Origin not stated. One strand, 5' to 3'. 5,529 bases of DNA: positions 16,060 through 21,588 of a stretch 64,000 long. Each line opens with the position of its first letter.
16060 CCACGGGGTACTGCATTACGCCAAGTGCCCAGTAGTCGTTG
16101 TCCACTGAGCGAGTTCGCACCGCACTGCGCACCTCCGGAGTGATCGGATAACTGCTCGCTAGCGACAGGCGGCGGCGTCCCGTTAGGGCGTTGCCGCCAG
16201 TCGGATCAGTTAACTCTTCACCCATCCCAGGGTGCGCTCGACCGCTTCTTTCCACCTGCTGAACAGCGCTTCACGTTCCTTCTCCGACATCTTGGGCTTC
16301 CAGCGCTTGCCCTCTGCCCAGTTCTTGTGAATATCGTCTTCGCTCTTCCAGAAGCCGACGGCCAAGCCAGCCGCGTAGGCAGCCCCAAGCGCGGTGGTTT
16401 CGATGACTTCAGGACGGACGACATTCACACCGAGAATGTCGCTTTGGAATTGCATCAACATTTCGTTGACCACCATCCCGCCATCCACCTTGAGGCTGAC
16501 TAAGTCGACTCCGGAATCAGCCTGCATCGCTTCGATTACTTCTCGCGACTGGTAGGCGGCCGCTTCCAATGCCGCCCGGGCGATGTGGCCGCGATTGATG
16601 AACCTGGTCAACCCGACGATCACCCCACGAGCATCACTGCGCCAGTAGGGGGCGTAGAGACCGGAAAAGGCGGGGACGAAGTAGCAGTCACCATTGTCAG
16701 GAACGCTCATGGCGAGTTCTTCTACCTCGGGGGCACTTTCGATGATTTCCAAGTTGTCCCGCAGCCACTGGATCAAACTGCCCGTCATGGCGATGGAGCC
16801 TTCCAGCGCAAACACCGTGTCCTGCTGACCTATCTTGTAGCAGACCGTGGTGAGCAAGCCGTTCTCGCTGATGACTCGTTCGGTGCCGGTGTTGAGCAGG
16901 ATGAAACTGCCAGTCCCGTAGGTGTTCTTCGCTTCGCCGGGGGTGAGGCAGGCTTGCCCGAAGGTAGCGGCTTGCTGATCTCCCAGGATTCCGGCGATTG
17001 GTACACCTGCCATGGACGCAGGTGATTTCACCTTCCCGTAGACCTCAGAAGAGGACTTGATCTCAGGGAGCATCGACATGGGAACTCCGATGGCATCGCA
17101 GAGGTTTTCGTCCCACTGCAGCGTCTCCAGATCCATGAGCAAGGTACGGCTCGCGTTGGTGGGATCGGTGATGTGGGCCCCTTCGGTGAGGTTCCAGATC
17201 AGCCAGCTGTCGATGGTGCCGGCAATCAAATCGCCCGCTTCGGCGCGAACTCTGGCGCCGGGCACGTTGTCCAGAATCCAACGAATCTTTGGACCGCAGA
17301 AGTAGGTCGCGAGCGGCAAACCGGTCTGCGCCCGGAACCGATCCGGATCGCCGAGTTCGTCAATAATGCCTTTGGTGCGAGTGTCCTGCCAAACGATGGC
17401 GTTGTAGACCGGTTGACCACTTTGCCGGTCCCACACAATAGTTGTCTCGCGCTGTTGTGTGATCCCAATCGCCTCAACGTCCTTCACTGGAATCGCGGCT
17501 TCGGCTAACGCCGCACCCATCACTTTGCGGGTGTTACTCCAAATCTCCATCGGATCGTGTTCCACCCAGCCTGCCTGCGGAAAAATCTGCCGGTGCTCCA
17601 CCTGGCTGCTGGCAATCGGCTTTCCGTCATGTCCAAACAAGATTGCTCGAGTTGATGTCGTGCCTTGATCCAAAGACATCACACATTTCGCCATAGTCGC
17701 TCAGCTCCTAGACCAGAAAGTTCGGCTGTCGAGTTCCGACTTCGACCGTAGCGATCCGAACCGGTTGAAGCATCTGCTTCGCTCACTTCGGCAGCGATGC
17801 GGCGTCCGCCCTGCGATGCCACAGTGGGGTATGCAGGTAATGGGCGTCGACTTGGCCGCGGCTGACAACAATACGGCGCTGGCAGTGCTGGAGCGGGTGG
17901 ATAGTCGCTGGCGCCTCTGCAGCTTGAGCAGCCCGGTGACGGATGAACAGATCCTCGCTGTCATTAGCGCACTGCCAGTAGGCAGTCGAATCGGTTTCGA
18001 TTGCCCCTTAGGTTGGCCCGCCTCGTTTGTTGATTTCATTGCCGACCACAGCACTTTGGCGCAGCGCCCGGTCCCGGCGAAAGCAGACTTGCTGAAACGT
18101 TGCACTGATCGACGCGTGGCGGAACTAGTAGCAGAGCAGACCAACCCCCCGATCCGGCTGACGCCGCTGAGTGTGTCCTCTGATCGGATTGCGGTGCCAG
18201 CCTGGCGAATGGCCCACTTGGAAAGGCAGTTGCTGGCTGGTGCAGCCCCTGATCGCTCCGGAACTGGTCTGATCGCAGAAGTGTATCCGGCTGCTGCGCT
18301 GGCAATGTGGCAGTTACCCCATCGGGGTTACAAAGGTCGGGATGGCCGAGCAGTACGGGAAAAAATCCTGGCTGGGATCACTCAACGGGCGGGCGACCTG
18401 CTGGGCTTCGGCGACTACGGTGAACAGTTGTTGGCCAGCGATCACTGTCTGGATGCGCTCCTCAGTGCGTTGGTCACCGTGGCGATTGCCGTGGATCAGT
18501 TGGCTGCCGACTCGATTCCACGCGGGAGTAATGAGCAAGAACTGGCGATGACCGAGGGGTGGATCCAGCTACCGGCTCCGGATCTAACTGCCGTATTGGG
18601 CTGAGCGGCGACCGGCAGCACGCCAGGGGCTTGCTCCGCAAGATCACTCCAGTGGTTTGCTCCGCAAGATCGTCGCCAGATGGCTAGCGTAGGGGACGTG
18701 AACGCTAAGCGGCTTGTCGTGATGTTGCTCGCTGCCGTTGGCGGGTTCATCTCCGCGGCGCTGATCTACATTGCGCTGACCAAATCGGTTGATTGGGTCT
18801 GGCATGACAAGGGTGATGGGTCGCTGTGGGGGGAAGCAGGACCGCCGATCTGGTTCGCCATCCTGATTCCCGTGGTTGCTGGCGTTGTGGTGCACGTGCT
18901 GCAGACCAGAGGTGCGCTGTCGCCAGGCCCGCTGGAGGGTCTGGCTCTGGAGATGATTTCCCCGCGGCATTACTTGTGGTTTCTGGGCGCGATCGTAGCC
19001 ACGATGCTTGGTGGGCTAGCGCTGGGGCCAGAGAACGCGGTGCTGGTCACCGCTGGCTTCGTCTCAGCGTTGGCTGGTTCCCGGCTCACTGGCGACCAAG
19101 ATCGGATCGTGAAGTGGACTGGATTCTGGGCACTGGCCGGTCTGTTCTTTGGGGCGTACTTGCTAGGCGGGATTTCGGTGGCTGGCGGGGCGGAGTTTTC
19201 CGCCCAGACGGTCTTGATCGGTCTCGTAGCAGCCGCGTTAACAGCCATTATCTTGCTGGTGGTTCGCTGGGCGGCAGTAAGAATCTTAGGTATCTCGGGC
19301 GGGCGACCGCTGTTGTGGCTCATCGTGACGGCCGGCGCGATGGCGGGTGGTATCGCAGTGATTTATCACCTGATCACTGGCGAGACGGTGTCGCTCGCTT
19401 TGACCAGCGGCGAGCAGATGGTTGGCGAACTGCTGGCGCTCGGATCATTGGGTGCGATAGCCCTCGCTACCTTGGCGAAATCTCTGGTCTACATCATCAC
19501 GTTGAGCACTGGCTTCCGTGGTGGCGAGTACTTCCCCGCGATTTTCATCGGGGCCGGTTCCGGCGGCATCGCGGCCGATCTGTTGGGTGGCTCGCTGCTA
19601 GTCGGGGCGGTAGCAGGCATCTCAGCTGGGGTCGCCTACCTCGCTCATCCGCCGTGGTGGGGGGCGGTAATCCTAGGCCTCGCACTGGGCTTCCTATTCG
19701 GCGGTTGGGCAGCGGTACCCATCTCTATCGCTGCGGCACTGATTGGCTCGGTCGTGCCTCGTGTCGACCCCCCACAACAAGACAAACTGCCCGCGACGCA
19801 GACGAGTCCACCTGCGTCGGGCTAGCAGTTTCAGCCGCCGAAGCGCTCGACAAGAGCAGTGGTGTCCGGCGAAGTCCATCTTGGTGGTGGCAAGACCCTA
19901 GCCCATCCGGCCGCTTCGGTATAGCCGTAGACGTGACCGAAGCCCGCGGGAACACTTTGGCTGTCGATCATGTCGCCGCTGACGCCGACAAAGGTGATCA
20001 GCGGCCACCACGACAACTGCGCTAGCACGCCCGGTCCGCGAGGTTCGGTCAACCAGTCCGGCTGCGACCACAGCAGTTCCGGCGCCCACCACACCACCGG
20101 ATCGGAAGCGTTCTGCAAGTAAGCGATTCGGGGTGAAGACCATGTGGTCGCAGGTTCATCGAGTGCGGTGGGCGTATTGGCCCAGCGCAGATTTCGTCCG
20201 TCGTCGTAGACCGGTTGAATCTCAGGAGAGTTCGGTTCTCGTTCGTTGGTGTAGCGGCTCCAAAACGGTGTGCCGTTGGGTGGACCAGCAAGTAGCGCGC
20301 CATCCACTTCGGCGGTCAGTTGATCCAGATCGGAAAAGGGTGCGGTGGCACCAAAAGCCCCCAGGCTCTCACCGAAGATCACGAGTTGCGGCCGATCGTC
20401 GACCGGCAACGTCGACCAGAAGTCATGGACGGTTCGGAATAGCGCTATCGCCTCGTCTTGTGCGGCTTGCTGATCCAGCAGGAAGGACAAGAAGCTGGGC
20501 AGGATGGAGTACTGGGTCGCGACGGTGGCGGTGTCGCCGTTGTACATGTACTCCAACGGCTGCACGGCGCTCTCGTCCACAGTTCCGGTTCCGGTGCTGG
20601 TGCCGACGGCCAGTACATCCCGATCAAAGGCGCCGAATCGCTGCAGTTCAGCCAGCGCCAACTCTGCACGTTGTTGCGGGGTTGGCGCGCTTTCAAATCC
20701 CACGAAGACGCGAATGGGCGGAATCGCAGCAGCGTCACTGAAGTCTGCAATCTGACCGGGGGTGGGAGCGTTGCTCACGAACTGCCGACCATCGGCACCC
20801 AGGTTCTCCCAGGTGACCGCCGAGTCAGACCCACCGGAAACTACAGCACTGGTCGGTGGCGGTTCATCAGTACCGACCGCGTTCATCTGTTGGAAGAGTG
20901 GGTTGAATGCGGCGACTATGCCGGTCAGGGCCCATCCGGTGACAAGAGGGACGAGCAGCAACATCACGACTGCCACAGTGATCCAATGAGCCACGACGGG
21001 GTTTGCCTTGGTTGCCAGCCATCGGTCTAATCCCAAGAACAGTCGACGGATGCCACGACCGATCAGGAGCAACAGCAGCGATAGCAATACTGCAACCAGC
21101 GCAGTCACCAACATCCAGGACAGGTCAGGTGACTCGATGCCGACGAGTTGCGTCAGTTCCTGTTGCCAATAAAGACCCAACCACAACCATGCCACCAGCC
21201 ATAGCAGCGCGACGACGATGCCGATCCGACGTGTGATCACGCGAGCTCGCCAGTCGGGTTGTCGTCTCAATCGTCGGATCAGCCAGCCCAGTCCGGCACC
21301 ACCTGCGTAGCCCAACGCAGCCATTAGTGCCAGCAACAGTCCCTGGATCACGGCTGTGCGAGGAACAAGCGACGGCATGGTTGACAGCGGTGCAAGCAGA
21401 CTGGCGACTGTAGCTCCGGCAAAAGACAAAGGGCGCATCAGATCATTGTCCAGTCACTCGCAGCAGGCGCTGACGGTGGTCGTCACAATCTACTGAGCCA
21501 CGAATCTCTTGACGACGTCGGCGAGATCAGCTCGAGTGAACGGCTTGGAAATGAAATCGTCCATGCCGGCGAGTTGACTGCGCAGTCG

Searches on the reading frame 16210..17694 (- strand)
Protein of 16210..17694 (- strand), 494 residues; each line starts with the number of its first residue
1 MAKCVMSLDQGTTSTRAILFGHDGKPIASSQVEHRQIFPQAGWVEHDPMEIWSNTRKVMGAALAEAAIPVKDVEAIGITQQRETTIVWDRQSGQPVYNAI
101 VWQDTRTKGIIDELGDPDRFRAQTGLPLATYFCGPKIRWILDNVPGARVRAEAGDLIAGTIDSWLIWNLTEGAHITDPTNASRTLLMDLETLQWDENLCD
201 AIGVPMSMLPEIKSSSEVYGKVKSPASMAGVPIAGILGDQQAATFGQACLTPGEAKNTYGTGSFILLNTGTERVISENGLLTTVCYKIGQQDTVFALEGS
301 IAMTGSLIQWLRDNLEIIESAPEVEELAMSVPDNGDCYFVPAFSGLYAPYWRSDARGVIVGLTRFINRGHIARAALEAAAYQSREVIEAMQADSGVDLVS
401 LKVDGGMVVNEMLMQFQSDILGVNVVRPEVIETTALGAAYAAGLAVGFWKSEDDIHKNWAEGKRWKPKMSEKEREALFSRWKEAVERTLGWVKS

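Call 60: search_protein_families(library=pfam, max_evalue=0.000001, proteins=[window:16210-17694:-])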
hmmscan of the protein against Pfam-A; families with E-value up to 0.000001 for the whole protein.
window:16210-17694:- (494 aa): 2 families
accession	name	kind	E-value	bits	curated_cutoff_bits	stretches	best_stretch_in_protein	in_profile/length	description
PF00370.27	FGGY_N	-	2e-75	254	28.8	1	5-246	2-245/245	FGGY family of carbohydrate kinases, N-terminal domain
PF02782.22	FGGY_C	-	1.3e-45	156.1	27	1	256-445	2-197/198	FGGY family of carbohydrate kinases, C-terminal domain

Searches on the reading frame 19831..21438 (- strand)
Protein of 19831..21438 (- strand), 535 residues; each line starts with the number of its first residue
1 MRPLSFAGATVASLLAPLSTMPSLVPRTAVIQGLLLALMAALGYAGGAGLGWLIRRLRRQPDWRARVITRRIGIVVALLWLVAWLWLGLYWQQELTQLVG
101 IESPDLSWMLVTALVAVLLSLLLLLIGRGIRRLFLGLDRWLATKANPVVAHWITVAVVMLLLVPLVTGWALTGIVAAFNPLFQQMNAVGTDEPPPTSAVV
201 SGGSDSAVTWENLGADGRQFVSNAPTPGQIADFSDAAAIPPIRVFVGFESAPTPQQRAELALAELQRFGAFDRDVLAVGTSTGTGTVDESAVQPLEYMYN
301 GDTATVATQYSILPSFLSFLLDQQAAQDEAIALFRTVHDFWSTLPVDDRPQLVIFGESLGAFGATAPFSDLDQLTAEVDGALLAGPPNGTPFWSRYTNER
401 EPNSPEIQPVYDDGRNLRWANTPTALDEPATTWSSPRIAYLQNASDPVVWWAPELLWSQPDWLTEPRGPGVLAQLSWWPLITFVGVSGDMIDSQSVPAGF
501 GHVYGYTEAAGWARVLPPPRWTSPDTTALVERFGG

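Call 60: search_protein_families(library=pfam, max_evalue=0.000001, proteins=[window:19831-21438:-])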
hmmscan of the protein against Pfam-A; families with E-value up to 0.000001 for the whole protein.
window:19831-21438:- (535 aa): 2 families
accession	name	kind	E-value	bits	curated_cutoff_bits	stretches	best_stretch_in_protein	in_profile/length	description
PF10081.15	Abhydrolase_9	-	9.4e-114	379.8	26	1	242-528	1-287/288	Alpha/beta-hydrolase family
PF15420.11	Abhydrolase_9_N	-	7.3e-47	160.5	27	1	22-225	3-208/208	Alpha/beta-hydrolase family N-terminus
